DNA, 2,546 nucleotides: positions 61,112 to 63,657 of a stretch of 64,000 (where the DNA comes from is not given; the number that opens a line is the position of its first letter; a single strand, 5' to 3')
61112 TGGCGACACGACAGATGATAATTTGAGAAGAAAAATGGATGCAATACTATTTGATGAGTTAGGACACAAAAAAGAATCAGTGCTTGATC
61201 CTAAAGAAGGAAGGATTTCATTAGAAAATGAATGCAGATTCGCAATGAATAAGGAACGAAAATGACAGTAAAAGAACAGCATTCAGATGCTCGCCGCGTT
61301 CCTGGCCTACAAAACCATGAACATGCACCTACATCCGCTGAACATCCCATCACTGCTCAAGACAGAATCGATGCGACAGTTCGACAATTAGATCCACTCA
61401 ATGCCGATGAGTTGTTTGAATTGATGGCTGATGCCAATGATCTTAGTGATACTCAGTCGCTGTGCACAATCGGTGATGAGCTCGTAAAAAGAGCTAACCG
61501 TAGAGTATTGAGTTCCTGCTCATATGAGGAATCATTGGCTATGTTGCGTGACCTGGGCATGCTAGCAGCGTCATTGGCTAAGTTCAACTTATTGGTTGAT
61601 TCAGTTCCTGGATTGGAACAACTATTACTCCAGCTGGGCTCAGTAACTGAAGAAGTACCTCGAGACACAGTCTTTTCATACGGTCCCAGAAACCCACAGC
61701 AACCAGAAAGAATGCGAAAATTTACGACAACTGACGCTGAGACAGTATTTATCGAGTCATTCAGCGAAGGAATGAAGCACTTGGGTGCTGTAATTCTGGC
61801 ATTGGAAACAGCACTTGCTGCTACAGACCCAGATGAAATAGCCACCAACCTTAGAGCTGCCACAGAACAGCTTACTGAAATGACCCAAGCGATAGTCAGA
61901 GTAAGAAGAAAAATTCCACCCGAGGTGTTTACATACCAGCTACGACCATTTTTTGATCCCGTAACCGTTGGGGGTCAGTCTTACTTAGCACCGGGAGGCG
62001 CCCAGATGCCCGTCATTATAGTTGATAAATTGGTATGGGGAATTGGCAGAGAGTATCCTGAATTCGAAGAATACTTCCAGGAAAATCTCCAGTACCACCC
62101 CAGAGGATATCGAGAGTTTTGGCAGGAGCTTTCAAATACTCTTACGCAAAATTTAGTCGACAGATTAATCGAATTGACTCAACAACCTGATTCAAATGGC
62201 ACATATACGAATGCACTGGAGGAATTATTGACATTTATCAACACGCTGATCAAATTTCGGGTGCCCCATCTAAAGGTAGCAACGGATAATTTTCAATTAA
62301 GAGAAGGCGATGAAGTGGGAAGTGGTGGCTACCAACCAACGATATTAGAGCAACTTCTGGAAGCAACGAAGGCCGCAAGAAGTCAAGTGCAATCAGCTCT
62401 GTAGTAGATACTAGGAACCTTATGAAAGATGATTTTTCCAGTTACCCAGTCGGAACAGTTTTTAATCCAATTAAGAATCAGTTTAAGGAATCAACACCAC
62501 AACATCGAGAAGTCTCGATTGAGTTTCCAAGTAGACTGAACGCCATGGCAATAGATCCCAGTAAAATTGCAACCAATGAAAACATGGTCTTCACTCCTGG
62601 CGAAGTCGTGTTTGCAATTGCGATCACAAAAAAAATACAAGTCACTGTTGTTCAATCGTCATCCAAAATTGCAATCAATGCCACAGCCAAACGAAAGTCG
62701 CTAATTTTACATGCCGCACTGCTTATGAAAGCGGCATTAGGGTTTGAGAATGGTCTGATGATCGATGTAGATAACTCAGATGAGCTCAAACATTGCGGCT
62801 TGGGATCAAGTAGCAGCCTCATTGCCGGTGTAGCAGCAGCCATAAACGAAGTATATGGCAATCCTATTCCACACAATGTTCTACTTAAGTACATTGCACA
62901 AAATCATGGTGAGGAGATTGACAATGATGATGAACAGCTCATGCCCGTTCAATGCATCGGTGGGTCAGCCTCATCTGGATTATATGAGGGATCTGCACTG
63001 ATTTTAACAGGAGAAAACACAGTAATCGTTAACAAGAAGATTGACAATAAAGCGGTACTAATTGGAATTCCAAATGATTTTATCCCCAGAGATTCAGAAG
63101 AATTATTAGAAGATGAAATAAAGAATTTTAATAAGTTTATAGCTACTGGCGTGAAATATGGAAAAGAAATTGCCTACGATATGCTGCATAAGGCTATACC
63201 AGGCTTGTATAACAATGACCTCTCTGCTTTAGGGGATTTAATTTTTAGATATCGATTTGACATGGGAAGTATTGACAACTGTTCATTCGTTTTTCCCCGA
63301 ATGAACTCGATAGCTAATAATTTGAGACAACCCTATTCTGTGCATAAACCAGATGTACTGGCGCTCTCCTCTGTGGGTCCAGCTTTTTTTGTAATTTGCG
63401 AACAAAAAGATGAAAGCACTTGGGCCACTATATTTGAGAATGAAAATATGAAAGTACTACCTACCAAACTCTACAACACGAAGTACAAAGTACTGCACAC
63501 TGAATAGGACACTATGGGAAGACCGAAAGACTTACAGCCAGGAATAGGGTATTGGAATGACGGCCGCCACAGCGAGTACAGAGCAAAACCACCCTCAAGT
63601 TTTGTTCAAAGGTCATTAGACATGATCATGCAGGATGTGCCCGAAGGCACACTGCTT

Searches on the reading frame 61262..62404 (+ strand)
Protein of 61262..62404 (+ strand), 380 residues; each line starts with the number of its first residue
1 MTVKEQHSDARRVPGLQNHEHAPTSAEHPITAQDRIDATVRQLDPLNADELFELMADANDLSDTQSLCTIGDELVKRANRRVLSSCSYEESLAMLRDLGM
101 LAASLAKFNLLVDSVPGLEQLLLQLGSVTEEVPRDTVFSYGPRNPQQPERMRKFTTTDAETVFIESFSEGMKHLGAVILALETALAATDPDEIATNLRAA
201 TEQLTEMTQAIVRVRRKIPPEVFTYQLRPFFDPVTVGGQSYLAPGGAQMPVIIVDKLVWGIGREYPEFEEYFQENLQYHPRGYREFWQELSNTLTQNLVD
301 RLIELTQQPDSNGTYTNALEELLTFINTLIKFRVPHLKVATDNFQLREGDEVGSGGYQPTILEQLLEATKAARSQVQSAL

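Call 72: search_protein_families(library=pfam, proteins=[window:61262-62404:+], max_evalue=0.0001)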
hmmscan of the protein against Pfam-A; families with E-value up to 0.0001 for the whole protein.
window:61262-62404:+ (380 aa): 2 families
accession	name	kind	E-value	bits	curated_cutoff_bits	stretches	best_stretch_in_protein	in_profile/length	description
PF08933.16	PrnB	-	3e-29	102.4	27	1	65-376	44-373/387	Monodechloroaminopyrrolnitrin synthase PrnB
PF01231.23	IDO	-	2.4e-08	33.6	26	1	151-292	144-313/412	Indoleamine 2,3-dioxygenase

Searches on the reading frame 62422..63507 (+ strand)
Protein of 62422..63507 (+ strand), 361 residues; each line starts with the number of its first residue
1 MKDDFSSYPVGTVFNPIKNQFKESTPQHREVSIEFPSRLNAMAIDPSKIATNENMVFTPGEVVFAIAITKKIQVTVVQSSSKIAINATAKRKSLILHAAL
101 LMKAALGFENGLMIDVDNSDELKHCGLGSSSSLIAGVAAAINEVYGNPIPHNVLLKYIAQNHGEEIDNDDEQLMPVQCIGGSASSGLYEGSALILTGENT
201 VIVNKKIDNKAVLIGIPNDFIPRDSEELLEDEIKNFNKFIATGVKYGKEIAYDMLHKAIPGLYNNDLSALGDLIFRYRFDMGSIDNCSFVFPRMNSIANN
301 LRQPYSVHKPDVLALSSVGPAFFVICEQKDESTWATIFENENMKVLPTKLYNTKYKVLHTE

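Call 72: search_protein_families(library=pfam, proteins=[window:62422-63507:+], max_evalue=0.0001)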
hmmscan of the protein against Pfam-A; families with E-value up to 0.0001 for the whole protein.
window:62422-63507:+ (361 aa): 1 family
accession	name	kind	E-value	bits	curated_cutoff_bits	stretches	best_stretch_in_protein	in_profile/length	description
PF00288.32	GHMP_kinases_N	-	3.3e-09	37.3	22.3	1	94-161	2-66/87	GHMP kinases N terminal domain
